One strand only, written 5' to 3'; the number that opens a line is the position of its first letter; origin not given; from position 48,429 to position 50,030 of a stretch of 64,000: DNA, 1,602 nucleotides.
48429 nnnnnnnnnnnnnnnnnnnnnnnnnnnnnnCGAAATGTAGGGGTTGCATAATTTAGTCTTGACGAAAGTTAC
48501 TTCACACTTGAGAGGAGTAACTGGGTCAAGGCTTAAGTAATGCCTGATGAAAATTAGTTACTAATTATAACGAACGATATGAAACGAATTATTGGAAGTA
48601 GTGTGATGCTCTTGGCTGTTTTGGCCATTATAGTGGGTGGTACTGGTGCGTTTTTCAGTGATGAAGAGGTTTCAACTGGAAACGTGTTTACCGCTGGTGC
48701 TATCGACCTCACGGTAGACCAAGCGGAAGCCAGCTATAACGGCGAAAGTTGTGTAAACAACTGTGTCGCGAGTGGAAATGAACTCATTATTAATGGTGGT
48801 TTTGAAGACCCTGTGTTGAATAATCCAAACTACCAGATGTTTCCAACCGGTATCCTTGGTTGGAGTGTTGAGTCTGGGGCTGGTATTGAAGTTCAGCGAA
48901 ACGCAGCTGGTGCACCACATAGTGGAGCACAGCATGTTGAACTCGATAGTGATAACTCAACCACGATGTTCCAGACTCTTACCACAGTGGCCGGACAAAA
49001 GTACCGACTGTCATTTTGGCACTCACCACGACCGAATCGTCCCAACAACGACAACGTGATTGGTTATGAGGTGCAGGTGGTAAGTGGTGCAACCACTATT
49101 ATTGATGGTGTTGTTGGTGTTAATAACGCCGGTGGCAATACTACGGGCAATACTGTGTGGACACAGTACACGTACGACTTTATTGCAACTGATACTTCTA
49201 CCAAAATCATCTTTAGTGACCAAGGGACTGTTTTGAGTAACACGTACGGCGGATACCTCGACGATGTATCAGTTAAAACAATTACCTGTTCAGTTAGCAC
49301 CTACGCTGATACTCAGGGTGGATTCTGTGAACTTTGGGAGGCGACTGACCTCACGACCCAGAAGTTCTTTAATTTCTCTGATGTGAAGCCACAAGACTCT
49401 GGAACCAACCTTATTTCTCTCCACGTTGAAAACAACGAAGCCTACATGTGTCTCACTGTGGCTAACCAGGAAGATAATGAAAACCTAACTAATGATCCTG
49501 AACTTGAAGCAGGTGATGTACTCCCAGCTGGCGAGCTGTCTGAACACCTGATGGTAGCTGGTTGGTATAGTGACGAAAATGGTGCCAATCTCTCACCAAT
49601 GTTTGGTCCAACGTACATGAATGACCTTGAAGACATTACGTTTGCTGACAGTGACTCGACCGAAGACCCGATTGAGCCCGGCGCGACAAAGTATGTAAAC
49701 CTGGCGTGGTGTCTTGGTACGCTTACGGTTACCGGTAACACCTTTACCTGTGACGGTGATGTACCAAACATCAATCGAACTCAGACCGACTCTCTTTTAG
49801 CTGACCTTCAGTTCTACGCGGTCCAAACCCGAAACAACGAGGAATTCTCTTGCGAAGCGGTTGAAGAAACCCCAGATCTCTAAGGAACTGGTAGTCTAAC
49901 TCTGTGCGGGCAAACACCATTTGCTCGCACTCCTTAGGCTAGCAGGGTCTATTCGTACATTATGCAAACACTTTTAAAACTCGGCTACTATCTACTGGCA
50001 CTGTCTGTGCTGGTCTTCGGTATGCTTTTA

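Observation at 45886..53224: Three paralogous DUF642-like ('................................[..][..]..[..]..') carbohydrate-binding-like domains spread over three surface proteins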

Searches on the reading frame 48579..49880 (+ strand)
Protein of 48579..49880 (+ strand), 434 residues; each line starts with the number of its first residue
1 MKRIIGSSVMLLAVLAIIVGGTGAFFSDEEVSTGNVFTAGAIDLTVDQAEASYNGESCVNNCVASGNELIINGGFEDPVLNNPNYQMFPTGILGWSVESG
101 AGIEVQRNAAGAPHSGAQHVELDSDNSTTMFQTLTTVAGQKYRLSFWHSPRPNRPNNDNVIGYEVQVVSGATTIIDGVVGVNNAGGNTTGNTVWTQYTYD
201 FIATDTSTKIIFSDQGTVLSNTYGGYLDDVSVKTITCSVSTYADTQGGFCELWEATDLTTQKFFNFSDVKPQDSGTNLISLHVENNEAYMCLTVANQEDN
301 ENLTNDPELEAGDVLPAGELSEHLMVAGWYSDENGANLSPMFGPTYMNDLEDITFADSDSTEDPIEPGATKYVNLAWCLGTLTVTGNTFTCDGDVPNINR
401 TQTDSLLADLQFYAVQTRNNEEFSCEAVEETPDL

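Call 7: search_protein_families(library=pfam, proteins=[window:48579-49880:+], max_evalue=0.1)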
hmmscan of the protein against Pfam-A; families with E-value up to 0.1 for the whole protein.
window:48579-49880:+ (434 aa): 3 families
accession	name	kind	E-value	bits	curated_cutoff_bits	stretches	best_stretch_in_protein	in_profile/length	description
PF04862.18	DUF642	-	2.5e-07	31.1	27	1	69-233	2-157/157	Protein of unknown function (DUF642)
PF12389.13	Peptidase_M73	-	3e-06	27.6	22.5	1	2-49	3-50/196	Camelysin metallo-endopeptidase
PF02018.23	CBM_4_9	-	0.0033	18.2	25.9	1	67-211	1-126/136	Carbohydrate binding domain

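Call 8: search_protein_families(library=ncbifam, proteins=[window:48579-49880:+], max_evalue=0.1)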
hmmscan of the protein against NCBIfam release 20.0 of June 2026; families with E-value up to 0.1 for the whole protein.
window:48579-49880:+ (434 aa): 3 families
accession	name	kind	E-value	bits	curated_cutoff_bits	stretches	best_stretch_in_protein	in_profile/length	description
TIGR04362.1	choice_anch_C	subfamily_domain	6.6e-21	75.2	120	1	69-232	2-157/157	choice-of-anchor C family protein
TIGR04088.1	cognate_SipW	domain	2.9e-05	24.1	19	1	12-41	5-33/34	SipW-dependent-type signal peptide-containing protein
NF046066.1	BioflmMtrxTasA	equivalog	0.094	12.1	450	0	13-54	15-56/264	biofilm matrix protein TasA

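Call 19: find_homologous_proteins(query=window:48579-49880:+)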
Query window:48579-49880:+ (434 aa): 500 proteins with E <= 0.001 among 8000 candidates; the best 120 are listed.
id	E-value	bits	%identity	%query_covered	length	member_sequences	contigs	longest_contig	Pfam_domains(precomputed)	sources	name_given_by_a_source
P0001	3.1e-291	984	100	100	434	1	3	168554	PF12389.14,PF04862.19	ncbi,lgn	-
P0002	3.4e-174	598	62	100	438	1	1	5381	PF12389.14,PF04862.19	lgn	-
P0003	2.5e-173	595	61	100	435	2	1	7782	PF12389.14,PF04862.19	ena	-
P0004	5.3e-172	591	63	98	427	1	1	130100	PF12389.14,PF04862.19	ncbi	-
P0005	2.0e-171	589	63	98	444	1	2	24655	PF12389.14,PF04862.19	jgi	jgi:predicted ribosomally synthesized peptide with SipW-like signal peptide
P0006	1.3e-170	586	64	99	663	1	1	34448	PF04862.19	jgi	jgi:predicted ribosomally synthesized peptide with SipW-like signal peptide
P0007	2.2e-170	586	61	99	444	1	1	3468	PF12389.14,PF04862.19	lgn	-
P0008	6.0e-170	584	62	100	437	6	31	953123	PF12389.14,PF04862.19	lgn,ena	-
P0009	1.0e-169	583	61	99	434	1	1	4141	PF12389.14,PF04862.19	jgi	jgi:predicted ribosomally synthesized peptide with SipW-like signal peptide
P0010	1.3e-168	580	65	97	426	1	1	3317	PF12389.14,PF04862.19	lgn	-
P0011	4.0e-168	578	61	100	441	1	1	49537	PF12389.14,PF04862.19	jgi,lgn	-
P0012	2.9e-167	575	63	95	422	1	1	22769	PF12389.14,PF04862.19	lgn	-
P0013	5.2e-160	551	58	99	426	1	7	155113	PF12389.14,PF04862.19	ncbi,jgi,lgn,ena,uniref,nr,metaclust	ncbi:MAG: hypothetical protein US83_C0014G0002 [Candidatus Falkowbacteria bacterium GW2011_GWC2_38_2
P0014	2.5e-158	546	58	100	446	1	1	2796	PF04862.19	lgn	-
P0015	8.5e-152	524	58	94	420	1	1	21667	PF04862.19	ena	-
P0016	9.6e-141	488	55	100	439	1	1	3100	PF12389.14,PF04862.19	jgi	jgi:predicted ribosomally synthesized peptide with SipW-like signal peptide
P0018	1.1e-136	475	55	98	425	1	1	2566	PF12389.14,PF04862.19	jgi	jgi:predicted ribosomally synthesized peptide with SipW-like signal peptide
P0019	3.7e-134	466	54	100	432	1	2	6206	PF12389.14,PF04862.19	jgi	jgi:predicted ribosomally synthesized peptide with SipW-like signal peptide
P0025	1.2e-118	415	49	98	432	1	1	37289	PF12389.14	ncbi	-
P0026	1.7e-118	415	50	98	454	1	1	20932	PF12389.14,PF04862.19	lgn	-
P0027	2.6e-118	414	49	100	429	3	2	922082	PF12389.14,PF04862.19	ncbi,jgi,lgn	ncbi:MAG: TasA family protein [Patescibacteria group bacterium]|jgi:predicted ribosomally synthesize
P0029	6.0e-114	400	48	98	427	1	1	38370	PF12389.14,PF04862.19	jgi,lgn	jgi:predicted ribosomally synthesized peptide with SipW-like signal peptide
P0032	9.2e-112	393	48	100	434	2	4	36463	PF12389.14,PF04862.19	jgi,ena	-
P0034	3.1e-110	388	48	99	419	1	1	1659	PF12389.14,PF04862.19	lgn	-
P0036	4.3e-110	387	47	99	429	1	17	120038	PF00629.31,PF04862.19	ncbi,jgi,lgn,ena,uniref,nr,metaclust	ncbi:MAG: hypothetical protein A3B89_00865 [Candidatus Buchananbacteria bacterium RIFCSPHIGHO2_02_FU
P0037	4.5e-110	387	47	98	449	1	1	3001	PF12389.14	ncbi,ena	-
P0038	5.6e-110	387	47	99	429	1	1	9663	PF00629.31,PF04862.19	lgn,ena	-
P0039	8.2e-110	386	49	98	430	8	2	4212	PF12389.14,PF04862.19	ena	-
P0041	4.6e-108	380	47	99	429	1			PF00629.31,PF04862.19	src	-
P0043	5.3e-108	380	47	99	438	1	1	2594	PF12389.14,PF04862.19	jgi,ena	-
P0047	1.8e-101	359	45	100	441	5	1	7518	PF12389.14,PF04862.19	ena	-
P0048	6.3e-101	357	46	99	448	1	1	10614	PF12389.14,PF04862.19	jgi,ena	-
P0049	1.2e-100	356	47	98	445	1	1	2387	PF12389.14,PF04862.19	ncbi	-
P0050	2.8e-100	355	47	98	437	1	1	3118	PF12389.14,PF02018.24,PF04862.19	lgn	-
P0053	3.4e-99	351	65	58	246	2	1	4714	PF22825.3,PF12389.14,PF04862.19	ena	-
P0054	4.8e-98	347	46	98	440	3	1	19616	PF12389.14,PF04862.19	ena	-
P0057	2.1e-95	339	46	98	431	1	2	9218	PF12389.14,PF02018.24,PF04862.19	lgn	-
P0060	7.4e-93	330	45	99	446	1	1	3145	PF12389.14,PF04862.19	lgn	-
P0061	8.6e-92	327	42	99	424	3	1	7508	PF12389.14,PF04862.19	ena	-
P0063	1.7e-89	319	43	98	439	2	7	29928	PF12389.14,PF04862.19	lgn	-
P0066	1.3e-85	306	62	42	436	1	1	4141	PF12389.14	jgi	jgi:predicted ribosomally synthesized peptide with SipW-like signal peptide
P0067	1.9e-85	306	61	41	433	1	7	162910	PF12389.14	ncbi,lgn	-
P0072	1.2e-81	293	42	98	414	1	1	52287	PF00754.32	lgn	-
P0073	6.8e-80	288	58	41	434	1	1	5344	PF12389.14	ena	-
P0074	2.2e-79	286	63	41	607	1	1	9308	PF00754.32,PF12389.14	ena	-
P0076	5.9e-78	281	58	42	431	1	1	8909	PF12389.14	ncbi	-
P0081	1.3e-73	267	56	41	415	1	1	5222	PF00754.32,PF12389.14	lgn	-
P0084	2.3e-72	263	60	41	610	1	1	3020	PF00092.35,PF13519.13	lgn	-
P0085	9.1e-72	261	39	100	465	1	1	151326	PF12389.14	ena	-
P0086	1.9e-70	256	40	98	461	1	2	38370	PF12389.14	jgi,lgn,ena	jgi:predicted ribosomally synthesized peptide with SipW-like signal peptide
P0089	6.7e-68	248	40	98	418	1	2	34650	-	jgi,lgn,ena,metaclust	metaclust:\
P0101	3.3e-61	226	45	47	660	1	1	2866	PF12389.14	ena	-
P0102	1.4e-58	217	52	41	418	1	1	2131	PF12389.14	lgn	-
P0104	7.3e-57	212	36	99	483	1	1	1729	PF12389.14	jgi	jgi:predicted ribosomally synthesized peptide with SipW-like signal peptide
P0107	1.2e-53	201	37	98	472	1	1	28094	PF12389.14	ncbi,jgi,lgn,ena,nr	ncbi:M73 family metallopeptidase [Patescibacteria group bacterium]|nr:M73 family metallopeptidase [P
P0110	3.5e-50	190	40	70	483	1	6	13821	PF12389.14,PF04862.19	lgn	-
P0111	7.0e-48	182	43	46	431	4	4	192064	-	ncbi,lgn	-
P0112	1.6e-47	181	41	43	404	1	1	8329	PF12389.14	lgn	-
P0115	1.1e-45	175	38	41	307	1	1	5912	PF12389.14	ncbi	-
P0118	6.3e-45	172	43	39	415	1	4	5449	PF12389.14,PF24514.2,PF19403.6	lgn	-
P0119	1.1e-44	172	37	76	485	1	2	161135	PF12389.14,PF04862.19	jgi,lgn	jgi:predicted ribosomally synthesized peptide with SipW-like signal peptide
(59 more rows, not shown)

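Call 31: find_encoding_contigs(protein=P0001, flank=10000, max_places=3)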
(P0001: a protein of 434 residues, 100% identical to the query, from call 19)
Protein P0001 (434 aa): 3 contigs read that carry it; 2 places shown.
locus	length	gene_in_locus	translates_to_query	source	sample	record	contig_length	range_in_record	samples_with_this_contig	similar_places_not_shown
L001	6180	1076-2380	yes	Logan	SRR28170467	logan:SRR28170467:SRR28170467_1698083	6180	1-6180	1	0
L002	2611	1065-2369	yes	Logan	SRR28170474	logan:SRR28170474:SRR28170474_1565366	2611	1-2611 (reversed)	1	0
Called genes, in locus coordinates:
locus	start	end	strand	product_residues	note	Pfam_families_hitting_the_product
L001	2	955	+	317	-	?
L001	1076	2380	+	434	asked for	PF12389:Peptidase_M73 (weak), PF04862:DUF642 (weak)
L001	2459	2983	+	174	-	-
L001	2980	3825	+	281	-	-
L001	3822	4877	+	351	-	-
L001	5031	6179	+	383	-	?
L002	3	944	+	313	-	?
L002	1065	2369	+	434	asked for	PF12389:Peptidase_M73 (weak), PF04862:DUF642 (weak)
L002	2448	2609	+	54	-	?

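Call 32: find_related_loci(query=A2, collection=genome_contigs, flank=10000)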
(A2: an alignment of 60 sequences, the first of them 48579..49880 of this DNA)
Query A2 (434 aa) in genome_contigs; peptide patterns used: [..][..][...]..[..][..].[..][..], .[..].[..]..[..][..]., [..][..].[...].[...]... (x = any residue, [..] = any of these).
480 stretches matched a pattern; 292 encode a relative of the query (tblastn E <= 1e-3); the best 80 are kept; 78 distinct loci.
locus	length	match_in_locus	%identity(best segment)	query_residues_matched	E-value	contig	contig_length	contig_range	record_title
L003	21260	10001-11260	65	1-426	0e+0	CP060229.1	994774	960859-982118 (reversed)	MAG: Candidatus Nomurabacteria bacterium isolate HK-STAS-PATE-25 chromosome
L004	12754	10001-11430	58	1-430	1e-161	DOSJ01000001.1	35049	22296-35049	MAG TPA_asm: Candidatus Falkowbacteria bacterium isolate UBA12426 contig_45, whole genome shotgun sequence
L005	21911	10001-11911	49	1-432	2e-123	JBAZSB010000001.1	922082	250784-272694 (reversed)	MAG: Patescibacteria group bacterium isolate SO_2017_GW1_162 NODE_23_length_922082_cov_1.706351_OW334_2017, whole genome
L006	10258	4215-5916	49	1-426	4e-116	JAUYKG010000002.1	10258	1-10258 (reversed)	MAG: Candidatus Veblenbacteria bacterium isolate C24_metabat.bin.183 C24_k141_285756, whole genome shotgun sequence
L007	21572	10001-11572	47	2-428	5e-115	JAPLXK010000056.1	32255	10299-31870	MAG: Candidatus Nealsonbacteria bacterium isolate LacPavin_0920_SED2_MAG_39_9 LacPavin_0920_SED2_scaffold_300626, whole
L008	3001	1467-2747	47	1-425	3e-118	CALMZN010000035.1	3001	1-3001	MAG TPA_asm: uncultured bacterium isolate SRR5468112_bin.23_CONCOCT_v1.1_MAG genome assembly, contig: ERZ781236.13417, w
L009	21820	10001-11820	47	1-430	8e-111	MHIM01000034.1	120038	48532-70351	MAG: Candidatus Buchananbacteria bacterium RIFCSPLOWO2_01_FULL_39_33 rifcsplowo2_01_scaffold_667, whole genome shotgun s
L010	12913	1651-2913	63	1-425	4e-178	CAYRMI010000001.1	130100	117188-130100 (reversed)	MAG TPA_asm: uncultured Candidatus Saccharibacteria bacterium isolate SRP300315_co1_16 genome assembly, contig: NODE_60_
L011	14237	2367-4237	44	1-432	1e-105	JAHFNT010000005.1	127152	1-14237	MAG: Candidatus Nomurabacteria bacterium isolate nzgw487 NODE_108_length_127153_cov_5.038156, whole genome shotgun seque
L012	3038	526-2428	47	1-429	1e-108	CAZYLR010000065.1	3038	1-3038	MAG TPA_asm: uncultured Candidatus Saccharibacteria bacterium isolate SRP050083_co2_396 genome assembly, contig: NODE_34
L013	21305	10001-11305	46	2-432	3e-102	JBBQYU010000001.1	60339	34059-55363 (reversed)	MAG: Candidatus Moraniibacteriota bacterium isolate Co_metawrap_2179 Cmw_2179_k141_26251841_length_60339_cov_7.9451, who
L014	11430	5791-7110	43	1-428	8e-94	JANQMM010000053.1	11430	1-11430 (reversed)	MAG: Candidatus Paceibacterota bacterium isolate PL25b_bin.16 k99_1698583, whole genome shotgun sequence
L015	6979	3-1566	42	2-434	6e-92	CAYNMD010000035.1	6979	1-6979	MAG TPA_asm: uncultured Bdellovibrionales bacterium isolate SRP135725_co1_638 genome assembly, contig: NODE_16127_length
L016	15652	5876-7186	41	2-432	2e-91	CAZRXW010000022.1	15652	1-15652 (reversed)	MAG TPA_asm: uncultured Bdellovibrionales bacterium isolate SRP342105_co1_42 genome assembly, contig: NODE_5058_length_1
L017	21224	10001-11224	45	25-428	6e-91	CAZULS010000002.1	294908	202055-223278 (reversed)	MAG TPA_asm: uncultured Candidatus Saccharibacteria bacterium isolate SRP167671_co2_238 genome assembly, contig: NODE_11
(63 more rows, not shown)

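Call 36: predict_structure(alignment_id=A2)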
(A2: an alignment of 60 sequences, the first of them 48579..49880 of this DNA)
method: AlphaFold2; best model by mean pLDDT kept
length: 434 residues; sequences in the alignment: 60
mean_pLDDT: 81.8   pTM: 0.64
mean pLDDT of the five models: 81.8, 81.8, 80.3, 78.4, 75.6
residues with pLDDT >= 90: 183; 70-90: 177; 50-70: 33; < 50: 41
segments of 3 or more residues with pLDDT < 50: 1-40
pLDDT, mean of each block of 10 residues (from residue 1): 43 38 36 37 69 83 92 97 92 96 91 93 87 91 94 82 69 80 71 91 88 82 87 87 77 67 78 91 84 89 92 90 95 90 94 82 88 94 95 92 89 85 82 55
secondary structure, 60 per line:
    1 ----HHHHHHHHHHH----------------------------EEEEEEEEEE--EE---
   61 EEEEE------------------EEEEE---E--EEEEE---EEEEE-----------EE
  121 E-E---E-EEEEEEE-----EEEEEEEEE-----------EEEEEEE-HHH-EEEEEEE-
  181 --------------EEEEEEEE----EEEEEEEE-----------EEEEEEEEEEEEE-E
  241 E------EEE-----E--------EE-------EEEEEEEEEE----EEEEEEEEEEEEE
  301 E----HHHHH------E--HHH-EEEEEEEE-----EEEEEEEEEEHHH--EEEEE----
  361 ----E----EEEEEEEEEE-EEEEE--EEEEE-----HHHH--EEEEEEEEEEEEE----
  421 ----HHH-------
elements in order: H5-15 E44-53 E61-65 E84-88 E95-99 E103-107 E119-121 E129-135 E141-149 E161-167 E173-179 E195-202 E207-214 E226-238 E248-250 E274-283 E288-301 H306-310 E324-331 E337-346 E352-356 E370-379 E381-385 E388-392 H398-401 E404-416

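Call 38: fold_search(model_id=the predicted structure, library=pdb)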
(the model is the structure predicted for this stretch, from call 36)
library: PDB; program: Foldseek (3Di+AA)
matches with E <= 10: 1742; with E <= 0.001: 110
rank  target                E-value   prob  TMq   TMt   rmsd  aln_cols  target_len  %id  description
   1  7lyu_B                3.2e-08  1.00  0.21  0.24  19.3       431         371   10  Reelin repeat 8 (released 2022-06-15)
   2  6sh9_B                2.1e-07  1.00  0.24  0.11  12.9       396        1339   11  EngBF DARPin Fusion 4b D12 (released 2019-11-06)
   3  8a1a_A                2.5e-07  1.00  0.24  0.10  13.8       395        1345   12  Structure of a leucinostatin derivative determined by host lattice display : L1F11V1 construct (released 2022-12-07)
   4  8ic1_A                3.1e-07  1.00  0.27  0.24   4.3       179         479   18  endo-alpha-D-arabinanase EndoMA1 D51N mutant from Microbacterium arabinogalactanolyticum in complex with arabinooligos (released 2023-08-16)
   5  6qfk_A                3.1e-07  1.00  0.24  0.10  13.3       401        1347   13  EngBF DARPin Fusion 4b G10 (released 2019-11-06)
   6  6qep                  5.1e-07  1.00  0.24  0.11  13.2       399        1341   12  EngBF DARPin Fusion 4b H14 (released 2019-11-06)
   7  8hhv_A                5.6e-07  1.00  0.26  0.24   4.4       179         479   17  endo-alpha-D-arabinanase EndoMA1 from Microbacterium arabinogalactanolyticum (released 2023-08-16)
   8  6qfo                  6.3e-07  1.00  0.26  0.11  13.9       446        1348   12  EngBF DARPin Fusion 9b 3G124 (released 2019-11-06)
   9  8a19_A                7.0e-07  1.00  0.27  0.10  19.6       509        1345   11  Structure of a leucinostatin derivative determined by host lattice display : L1E4V1 construct (released 2022-12-07)
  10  7lyu_A                7.8e-07  1.00  0.21  0.25  18.8       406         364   10  Reelin repeat 8 (released 2022-06-15)
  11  2y64_A                8.7e-07  1.00  0.30  0.70   4.1       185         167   14  Xylopentaose binding mutated (X-2 L110F) CBM4-2 Carbohydrate Binding Module from a Thermostable Rhodothermus marinus X (released 2012-03-07)
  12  2zxq                  9.2e-07  1.00  0.24  0.11  13.9       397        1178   12  Crystal structure of endo-alpha-N-acetylgalactosaminidase from Bifidobacterium longum (EngBF) (released 2009-06-16)
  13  9efi_A                1.3e-06  1.00  0.24  0.15  16.9       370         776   10  VIP3Cb1 Protoxin Structure (released 2025-06-18)
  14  2zew_A                1.3e-06  1.00  0.27  0.70   4.1       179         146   16  Family 16 Cabohydrate Binding Domain Module 1 (released 2008-03-04)
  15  2zex_A                1.8e-06  1.00  0.26  0.68   5.3       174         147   18  Family 16 carbohydrate binding module (released 2008-03-04)
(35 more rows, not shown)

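Call 47: search_solved_structures(query=A2, max_evalue=10, show_alignments=2)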
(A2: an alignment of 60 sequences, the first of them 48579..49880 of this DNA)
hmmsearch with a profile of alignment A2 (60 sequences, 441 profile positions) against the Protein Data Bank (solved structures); distinct sequences matched with E-value up to 10: 2.
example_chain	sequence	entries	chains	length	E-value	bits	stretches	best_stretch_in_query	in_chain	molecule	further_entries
4bj0_A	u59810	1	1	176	0.52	12.5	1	184-239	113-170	XYLANASE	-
4mgq_A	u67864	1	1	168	2.4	10.3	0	63-95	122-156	Glycosyl hydrolase family 10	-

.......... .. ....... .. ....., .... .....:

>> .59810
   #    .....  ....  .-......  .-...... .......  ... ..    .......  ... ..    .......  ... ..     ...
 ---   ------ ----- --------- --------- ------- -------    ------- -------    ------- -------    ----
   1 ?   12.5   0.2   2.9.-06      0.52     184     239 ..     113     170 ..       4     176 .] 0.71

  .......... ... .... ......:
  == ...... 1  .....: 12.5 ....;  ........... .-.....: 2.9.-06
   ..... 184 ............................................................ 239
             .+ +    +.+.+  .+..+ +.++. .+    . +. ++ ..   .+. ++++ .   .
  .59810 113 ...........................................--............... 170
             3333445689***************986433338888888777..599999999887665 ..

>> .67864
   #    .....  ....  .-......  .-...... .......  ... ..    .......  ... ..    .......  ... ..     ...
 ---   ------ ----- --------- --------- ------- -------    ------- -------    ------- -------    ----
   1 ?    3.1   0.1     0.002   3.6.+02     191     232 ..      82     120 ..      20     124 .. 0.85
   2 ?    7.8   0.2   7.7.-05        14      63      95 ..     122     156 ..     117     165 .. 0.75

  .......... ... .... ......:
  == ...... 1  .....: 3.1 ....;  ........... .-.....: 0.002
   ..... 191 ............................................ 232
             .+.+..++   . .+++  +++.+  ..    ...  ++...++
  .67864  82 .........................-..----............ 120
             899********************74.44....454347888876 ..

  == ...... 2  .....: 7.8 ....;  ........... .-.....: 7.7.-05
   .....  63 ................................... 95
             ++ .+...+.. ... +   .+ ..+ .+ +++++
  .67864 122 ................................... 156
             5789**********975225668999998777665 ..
